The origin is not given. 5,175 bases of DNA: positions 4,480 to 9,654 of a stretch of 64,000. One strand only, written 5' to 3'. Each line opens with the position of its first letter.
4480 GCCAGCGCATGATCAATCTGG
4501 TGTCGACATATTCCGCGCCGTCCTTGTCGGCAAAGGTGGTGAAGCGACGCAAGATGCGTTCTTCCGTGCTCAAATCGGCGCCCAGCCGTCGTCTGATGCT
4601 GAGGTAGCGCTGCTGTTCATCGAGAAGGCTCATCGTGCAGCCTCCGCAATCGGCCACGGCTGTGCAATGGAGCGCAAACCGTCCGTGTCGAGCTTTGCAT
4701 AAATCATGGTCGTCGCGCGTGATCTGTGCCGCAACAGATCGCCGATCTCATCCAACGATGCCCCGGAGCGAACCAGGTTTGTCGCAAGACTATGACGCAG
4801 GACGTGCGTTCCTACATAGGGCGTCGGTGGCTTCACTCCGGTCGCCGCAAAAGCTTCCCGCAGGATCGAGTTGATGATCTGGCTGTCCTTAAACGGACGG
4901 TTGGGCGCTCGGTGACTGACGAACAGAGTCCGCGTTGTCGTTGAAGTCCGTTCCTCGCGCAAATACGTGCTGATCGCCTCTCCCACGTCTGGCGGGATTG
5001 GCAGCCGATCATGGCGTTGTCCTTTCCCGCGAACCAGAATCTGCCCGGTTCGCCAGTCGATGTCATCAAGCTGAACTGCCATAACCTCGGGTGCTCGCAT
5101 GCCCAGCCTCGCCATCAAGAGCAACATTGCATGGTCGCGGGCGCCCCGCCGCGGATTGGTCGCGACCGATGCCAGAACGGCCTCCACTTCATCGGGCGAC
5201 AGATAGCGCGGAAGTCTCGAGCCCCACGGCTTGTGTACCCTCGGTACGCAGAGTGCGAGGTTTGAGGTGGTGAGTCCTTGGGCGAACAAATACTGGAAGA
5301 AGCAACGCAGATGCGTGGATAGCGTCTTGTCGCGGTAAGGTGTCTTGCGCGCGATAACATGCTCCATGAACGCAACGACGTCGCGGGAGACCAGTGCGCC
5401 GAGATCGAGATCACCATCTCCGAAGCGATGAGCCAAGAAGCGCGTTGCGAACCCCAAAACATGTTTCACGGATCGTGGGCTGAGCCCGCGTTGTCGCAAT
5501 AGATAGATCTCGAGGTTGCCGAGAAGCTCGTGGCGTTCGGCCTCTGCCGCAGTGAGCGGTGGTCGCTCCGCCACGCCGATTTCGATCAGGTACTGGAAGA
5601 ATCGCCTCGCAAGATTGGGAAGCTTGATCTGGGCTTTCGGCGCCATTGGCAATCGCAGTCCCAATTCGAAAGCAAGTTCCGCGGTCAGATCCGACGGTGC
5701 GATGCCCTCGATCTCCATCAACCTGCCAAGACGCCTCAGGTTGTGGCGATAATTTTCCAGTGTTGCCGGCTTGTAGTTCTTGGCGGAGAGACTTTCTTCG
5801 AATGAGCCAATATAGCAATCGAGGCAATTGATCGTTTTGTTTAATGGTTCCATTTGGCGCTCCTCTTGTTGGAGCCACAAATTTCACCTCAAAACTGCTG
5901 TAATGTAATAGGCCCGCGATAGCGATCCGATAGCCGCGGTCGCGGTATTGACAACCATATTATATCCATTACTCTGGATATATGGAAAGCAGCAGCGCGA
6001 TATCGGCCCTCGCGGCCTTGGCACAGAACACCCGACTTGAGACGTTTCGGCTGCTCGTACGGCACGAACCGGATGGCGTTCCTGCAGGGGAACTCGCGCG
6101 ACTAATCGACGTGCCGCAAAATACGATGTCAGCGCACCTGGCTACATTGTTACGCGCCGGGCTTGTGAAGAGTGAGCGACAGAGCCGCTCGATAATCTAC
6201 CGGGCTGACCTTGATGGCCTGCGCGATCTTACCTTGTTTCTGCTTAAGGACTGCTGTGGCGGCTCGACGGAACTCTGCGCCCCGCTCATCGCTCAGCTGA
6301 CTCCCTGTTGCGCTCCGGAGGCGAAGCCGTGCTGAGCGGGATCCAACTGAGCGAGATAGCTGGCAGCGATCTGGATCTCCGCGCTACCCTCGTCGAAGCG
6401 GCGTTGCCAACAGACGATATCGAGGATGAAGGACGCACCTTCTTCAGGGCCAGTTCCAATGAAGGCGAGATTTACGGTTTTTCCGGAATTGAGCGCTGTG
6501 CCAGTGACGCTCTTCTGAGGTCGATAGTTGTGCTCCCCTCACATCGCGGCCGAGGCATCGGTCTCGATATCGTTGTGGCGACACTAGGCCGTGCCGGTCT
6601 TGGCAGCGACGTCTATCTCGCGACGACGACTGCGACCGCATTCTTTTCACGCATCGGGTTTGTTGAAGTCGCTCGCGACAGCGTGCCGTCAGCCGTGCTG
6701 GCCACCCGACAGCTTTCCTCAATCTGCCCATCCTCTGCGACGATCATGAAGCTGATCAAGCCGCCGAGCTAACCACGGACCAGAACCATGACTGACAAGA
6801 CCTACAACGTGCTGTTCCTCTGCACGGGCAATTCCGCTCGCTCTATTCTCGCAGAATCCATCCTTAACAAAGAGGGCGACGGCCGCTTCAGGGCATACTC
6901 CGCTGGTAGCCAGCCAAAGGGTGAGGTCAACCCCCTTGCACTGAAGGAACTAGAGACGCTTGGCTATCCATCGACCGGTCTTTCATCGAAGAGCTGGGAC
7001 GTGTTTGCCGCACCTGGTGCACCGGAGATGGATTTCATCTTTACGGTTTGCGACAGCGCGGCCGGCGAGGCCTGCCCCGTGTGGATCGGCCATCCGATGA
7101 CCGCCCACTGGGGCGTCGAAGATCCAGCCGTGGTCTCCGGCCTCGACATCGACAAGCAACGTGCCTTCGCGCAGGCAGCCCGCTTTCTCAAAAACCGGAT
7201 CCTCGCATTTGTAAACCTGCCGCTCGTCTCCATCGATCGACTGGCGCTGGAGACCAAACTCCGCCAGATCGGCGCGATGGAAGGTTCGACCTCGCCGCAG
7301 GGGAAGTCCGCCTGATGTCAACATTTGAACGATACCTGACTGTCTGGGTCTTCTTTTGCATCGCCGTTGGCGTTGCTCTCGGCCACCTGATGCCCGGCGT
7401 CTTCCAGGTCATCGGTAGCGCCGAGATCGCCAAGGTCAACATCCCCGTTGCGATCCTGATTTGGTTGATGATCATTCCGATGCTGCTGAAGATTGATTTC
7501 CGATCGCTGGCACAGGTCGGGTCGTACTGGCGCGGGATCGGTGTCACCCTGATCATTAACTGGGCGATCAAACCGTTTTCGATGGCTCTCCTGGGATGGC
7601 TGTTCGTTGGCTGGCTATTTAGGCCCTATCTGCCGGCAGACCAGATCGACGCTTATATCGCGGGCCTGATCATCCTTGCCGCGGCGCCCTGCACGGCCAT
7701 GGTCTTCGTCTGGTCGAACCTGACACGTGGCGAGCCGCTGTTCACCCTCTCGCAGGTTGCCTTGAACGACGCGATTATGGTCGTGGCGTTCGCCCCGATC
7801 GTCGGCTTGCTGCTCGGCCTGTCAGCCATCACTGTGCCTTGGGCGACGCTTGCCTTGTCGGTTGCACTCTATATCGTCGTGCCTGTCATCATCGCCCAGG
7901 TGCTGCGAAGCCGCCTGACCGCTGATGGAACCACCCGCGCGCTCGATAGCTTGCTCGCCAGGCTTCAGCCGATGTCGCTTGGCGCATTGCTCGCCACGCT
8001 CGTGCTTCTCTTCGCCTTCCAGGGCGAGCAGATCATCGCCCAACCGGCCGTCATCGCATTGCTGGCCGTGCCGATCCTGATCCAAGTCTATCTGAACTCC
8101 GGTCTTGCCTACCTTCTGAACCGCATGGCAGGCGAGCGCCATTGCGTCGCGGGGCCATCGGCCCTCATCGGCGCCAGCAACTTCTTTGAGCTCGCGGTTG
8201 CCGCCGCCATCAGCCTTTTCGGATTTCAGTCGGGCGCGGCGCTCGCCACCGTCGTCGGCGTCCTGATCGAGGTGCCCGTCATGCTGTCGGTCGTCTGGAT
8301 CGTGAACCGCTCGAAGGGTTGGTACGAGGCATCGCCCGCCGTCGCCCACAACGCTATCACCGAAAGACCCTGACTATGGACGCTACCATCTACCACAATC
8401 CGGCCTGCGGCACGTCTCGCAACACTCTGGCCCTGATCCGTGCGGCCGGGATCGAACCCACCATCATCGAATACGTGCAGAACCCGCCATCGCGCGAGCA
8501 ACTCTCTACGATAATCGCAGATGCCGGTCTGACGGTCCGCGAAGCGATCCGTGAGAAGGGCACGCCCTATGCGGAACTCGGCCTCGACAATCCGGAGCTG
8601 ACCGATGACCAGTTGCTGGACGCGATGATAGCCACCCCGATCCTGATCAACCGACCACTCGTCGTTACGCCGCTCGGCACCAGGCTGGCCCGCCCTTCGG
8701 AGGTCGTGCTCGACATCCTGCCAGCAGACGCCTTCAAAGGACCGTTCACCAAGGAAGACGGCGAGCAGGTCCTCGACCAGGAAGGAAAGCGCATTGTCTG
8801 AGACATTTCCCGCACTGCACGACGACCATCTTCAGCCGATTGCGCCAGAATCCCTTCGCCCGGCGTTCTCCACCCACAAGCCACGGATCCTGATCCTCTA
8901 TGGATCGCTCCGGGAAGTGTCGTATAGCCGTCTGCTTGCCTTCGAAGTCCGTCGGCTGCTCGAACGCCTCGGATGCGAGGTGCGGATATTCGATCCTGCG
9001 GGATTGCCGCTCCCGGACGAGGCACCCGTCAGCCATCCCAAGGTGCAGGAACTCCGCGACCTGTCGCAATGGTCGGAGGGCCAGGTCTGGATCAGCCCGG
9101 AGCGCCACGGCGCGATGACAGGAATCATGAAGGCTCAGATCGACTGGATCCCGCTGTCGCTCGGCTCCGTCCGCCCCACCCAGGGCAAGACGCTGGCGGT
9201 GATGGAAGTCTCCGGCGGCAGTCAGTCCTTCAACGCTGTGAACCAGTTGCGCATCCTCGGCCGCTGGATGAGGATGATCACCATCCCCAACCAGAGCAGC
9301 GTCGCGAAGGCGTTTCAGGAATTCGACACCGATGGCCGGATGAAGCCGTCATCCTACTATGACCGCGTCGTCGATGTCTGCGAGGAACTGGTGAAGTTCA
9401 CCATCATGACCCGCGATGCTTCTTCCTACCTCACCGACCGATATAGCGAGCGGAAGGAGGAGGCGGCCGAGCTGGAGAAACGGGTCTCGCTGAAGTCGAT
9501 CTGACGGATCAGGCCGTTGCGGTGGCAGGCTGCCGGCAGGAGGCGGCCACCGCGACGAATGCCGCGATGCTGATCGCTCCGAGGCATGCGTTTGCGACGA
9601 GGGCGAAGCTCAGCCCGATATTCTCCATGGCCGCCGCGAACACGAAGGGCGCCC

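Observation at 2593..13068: RIT (three tyrosine recombinases) element carrying a 7-kb arsenic/Na+ resistance cargo, inserted in the ardC metalloprotease motif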

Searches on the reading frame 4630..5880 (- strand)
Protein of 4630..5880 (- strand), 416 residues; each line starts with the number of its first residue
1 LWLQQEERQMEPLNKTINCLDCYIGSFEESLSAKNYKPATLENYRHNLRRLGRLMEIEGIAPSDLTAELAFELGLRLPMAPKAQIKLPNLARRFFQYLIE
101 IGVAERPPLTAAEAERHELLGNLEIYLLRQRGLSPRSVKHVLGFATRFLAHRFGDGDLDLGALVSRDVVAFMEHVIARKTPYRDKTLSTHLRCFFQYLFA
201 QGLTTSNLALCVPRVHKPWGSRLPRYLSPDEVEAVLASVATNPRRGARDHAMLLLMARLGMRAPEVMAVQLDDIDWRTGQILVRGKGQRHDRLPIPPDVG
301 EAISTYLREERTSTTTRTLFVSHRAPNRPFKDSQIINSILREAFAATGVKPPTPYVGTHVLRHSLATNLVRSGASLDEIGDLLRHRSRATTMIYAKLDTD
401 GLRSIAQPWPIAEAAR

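Call 5: search_protein_families(library=pfam, proteins=[window:4630-5880:-])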
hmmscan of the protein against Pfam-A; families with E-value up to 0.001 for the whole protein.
window:4630-5880:- (416 aa): 3 families
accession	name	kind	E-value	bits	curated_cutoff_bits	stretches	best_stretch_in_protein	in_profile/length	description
PF00589.27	Phage_integrase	-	4.4e-29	101.9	27.1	1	226-398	2-169/172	Phage integrase family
PF13495.12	Phage_int_SAM_4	-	4.2e-06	27.5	27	0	26-67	4-43/85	Phage integrase, N-terminal SAM-like domain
PF02899.23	Phage_int_SAM_1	-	5.4e-05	23.8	22.3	0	26-59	3-37/83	Phage integrase, N-terminal SAM-like domain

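Call 63: search_protein_families(library=ncbifam, proteins=[window:4633-5853:-])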
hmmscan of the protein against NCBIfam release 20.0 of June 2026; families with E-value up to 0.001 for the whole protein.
window:4633-5853:- (407 aa): 11 families
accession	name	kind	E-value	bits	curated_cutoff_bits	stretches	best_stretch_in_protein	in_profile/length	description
TIGR02225.1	recomb_XerD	equivalog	2.4e-39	135.4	329.6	1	150-397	37-283/290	site-specific tyrosine recombinase XerD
TIGR02224.1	recomb_XerC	equivalog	4.3e-37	128.1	335.15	1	149-396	39-285/295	tyrosine recombinase XerC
NF001399.0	PRK00283.1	subfamily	1.2e-36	126.5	279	1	150-398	47-293/300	tyrosine recombinase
NF040815.2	recomb_XerA_Arch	equivalog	9.5e-36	123.7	220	1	119-394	7-260/263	site-specific tyrosine recombinase/integron integrase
NF002331.0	PRK01287.1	subfamily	3.6e-24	85.4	371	1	180-396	105-320/365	site-specific tyrosine recombinase XerC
TIGR02249.1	integrase_gron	subfamily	2.7e-19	69.7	265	2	324-399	239-311/315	integron integrase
NF003462.0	PRK05084.1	equivalog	1.9e-16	59.8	267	1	238-393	195-349/360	tyrosine recombinase XerS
NF011946.0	PRK15417.1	equivalog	9.1e-16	57.9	435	2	329-389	259-316/337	integron integrase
NF007371.0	PRK09871.1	subfamily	4.4e-14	52.5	222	1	216-386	5-172/198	tyrosine-type DNA invertase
NF007370.0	PRK09870.1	subfamily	7e-07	29.1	221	1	216-387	11-178/200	tyrosine-type DNA invertase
NF040693.1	recomb_GmtY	equivalog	0.00062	19.1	340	0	349-392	393-436/441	gamma-mobile-trio recombinase GmtY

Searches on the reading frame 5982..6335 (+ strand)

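Call 5: search_protein_families(library=pfam, proteins=[window:5982-6335:+])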
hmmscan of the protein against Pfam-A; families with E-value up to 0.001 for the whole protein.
window:5982-6335:+ (117 aa): 5 families
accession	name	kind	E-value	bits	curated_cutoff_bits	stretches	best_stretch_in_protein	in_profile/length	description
PF12840.13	HTH_20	-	5.4e-13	49.1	27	1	13-64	1-50/51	Helix-turn-helix domain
PF12802.13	MarR_2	-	1.3e-05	25.7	27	1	23-67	12-55/61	MarR family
PF09339.16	HTH_IclR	-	1.7e-05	24.9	22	1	26-64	12-50/52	IclR helix-turn-helix domain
PF01022.26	HTH_5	-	6.5e-05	23.2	22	1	36-64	19-47/47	Bacterial regulatory protein, arsR family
PF01978.25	TrmB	-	0.00094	19.4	25.6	0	22-75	14-64/68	Sugar-specific transcriptional regulator TrmB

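Call 63: search_protein_families(library=ncbifam, proteins=[window:5982-6335:+])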
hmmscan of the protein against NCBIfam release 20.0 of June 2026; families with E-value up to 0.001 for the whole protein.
window:5982-6335:+ (117 aa): 5 families
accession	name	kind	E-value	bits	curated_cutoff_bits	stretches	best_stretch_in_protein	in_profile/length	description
NF033788.1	HTH_metalloreg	subfamily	1.7e-17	63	55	1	8-83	3-76/77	metalloregulator ArsR/SmtB family transcription factor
NF041413.1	ArsR_Rv2640c_fam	equivalog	7.6e-14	52.1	155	1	10-92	36-118/118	Rv2640c family ArsR-like transcriptional regulator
NF033789.1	repress_SdpR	subfamily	6.5e-11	42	100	1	11-85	3-74/79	autorepressor SdpR family transcription factor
NF040642.1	sulf_sens_BigR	equivalog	5.5e-06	26.4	155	1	8-75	12-76/95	sulfite-sensing transcriptional repressor BigR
NF047906.1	CdPbTransRegCmtR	equivalog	0.00036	20.4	150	1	12-74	17-76/104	Cd(II)/Pb(II)-sensing metalloregulatory transcriptional regulator CmtR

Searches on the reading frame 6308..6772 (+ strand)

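Call 5: search_protein_families(library=pfam, proteins=[window:6308-6772:+])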
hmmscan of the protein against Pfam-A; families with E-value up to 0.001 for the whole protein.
window:6308-6772:+ (154 aa): 3 families
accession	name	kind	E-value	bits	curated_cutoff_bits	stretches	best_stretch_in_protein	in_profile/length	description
PF13508.13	Acetyltransf_7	-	1.8e-08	35.1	27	1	43-120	3-84/84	Acetyltransferase (GNAT) domain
PF00583.31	Acetyltransf_1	-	8.4e-05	23.3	20.7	1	38-118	29-116/116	Acetyltransferase (GNAT) family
PF13673.13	Acetyltransf_10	-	9.2e-05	22.9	23.6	1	38-123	26-112/128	Acetyltransferase (GNAT) domain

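Call 63: search_protein_families(library=ncbifam, proteins=[window:6308-6772:+])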
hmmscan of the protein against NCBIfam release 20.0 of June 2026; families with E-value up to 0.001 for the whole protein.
window:6308-6772:+ (154 aa): 3 families
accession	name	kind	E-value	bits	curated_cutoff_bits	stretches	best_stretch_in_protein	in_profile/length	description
NF040501.1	resist_ArsN2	equivalog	5e-40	136.2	125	1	23-148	4-131/133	arsenic resistance N-acetyltransferase ArsN2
NF005840.0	PRK07757.1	equivalog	8.1e-09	35.6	154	1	38-131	37-131/153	N-acetyltransferase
NF005921.0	PRK07922.1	equivalog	4.5e-06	26.4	180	1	45-132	48-137/170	amino-acid N-acetyltransferase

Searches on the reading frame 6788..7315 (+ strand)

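Call 5: search_protein_families(library=pfam, proteins=[window:6788-7315:+])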
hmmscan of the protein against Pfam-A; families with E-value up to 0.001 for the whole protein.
window:6788-7315:+ (175 aa): 1 family
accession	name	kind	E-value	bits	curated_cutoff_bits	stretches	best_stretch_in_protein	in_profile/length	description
PF01451.26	LMWPc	-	1.7e-13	51.5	23.2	1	8-118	1-123/144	Low molecular weight phosphotyrosine protein phosphatase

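Call 63: search_protein_families(library=ncbifam, proteins=[window:6788-7315:+])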
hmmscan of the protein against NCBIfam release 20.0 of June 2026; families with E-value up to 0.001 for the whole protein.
window:6788-7315:+ (175 aa): 3 families
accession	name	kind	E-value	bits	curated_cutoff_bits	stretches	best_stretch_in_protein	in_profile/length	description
TIGR02691.1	arsC_pI258_fam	equivalog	5e-17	62.4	174.3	1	8-140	1-128/129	arsenate reductase (thioredoxin)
NF010053.0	PRK13530.1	subfamily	9.7e-15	55.1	215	1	7-117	5-110/133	arsenate reductase (thioredoxin)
TIGR02689.1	ars_reduc_gluta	equivalog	8e-08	32.5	157.6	1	7-115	2-105/126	arsenate reductase, glutathione/glutaredoxin type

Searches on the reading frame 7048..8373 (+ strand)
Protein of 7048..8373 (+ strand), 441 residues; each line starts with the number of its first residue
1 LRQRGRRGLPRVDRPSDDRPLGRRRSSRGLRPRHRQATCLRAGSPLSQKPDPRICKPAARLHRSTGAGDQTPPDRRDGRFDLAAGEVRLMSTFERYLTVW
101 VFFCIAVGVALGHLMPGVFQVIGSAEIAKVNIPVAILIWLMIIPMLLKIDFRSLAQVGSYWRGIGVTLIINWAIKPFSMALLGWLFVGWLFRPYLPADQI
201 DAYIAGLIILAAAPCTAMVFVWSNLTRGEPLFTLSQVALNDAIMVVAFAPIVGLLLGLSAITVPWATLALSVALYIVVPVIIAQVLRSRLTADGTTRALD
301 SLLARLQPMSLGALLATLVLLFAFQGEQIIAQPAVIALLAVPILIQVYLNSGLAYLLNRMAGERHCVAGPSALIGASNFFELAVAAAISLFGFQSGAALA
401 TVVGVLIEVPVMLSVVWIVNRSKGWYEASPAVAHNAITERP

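Call 5: search_protein_families(library=pfam, proteins=[window:7048-8373:+])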
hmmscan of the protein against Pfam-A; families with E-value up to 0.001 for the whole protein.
window:7048-8373:+ (441 aa): 1 family
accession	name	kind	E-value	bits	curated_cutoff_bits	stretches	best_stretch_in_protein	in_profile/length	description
PF01758.21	SBF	-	2.8e-27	96.1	24.3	1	135-331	1-190/191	Sodium Bile acid symporter family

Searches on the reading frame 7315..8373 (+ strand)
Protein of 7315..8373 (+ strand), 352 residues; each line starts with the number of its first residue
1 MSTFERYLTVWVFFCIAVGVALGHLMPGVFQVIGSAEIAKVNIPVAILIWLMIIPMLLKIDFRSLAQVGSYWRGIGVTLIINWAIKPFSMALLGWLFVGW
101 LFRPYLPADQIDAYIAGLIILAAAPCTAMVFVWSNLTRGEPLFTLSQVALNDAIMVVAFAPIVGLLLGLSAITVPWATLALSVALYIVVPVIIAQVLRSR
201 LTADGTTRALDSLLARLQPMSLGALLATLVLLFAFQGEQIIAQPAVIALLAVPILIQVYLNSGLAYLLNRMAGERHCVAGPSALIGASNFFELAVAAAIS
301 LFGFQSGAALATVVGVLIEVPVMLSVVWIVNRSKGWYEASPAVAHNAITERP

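Call 63: search_protein_families(library=ncbifam, proteins=[window:7315-8373:+])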
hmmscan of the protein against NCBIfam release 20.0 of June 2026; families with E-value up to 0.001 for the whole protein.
window:7315-8373:+ (352 aa): 1 family
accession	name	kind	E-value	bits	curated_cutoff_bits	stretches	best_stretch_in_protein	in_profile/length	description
TIGR00832.1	acr3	equivalog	4e-110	368.2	282.8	1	1-329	1-326/327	ACR3 family arsenite efflux transporter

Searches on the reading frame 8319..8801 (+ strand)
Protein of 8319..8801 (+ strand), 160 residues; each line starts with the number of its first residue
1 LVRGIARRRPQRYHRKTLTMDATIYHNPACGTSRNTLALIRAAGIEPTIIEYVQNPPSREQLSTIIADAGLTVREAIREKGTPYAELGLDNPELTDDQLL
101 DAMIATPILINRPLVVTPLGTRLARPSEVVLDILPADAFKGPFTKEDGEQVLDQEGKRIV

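Call 5: search_protein_families(library=pfam, proteins=[window:8319-8801:+])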
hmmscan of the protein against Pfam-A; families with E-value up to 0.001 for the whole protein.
window:8319-8801:+ (160 aa): 1 family
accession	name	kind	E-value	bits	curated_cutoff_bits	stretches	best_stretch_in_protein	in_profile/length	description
PF03960.21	ArsC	-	1.3e-19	70.7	24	1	25-132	1-78/79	ArsC family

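Call 63: search_protein_families(library=ncbifam, proteins=[window:8319-8801:+])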
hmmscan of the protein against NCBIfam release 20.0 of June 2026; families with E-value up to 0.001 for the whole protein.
window:8319-8801:+ (160 aa): 5 families
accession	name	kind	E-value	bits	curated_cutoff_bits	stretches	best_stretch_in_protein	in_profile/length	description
NF007456.1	PRK10026.1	exception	1.6e-59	200.2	242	1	22-159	4-140/141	glutaredoxin-dependent arsenate reductase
TIGR00014.1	arsC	equivalog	1.8e-43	147.7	106.05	1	23-134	2-114/114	arsenate reductase (glutaredoxin)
TIGR01617.1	arsC_related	subfamily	1.6e-15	57.4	75.05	1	23-118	2-99/117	Spx/MgsR family RNA polymerase-binding regulatory protein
TIGR01616.1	nitro_assoc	hypoth_equivalog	0.00025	21.1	109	1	24-116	5-95/126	nitrogenase-associated protein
NF002459.0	PRK01655.1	subfamily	0.00031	20.8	123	1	23-116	3-96/132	transcriptional regulator Spx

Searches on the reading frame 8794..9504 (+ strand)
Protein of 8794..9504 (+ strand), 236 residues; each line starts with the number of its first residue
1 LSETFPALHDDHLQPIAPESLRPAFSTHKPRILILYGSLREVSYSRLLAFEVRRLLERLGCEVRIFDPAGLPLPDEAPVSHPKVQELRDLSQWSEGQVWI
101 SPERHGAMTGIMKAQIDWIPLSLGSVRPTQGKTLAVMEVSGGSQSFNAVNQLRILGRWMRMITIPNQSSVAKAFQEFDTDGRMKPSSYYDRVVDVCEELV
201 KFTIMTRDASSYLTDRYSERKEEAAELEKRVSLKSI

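Call 5: search_protein_families(library=pfam, proteins=[window:8794-9504:+])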
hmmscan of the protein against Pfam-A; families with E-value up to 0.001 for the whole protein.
window:8794-9504:+ (236 aa): 1 family
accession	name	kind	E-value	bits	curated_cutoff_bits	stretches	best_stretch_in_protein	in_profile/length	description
PF03358.20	FMN_red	-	9.9e-33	113.3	24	1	30-174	1-151/152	NADPH-dependent FMN reductase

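Call 63: search_protein_families(library=ncbifam, proteins=[window:8794-9504:+])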
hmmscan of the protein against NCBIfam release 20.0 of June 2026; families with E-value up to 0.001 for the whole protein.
window:8794-9504:+ (236 aa): 2 families
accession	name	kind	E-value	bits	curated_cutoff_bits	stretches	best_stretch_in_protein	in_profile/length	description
TIGR02690.1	resist_ArsH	equivalog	1.6e-123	409.9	292.25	1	5-222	1-219/219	arsenical resistance protein ArsH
TIGR03567.1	FMN_reduc_SsuE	equivalog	0.00043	20.2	164.05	1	31-120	1-92/171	NADPH-dependent FMN reductase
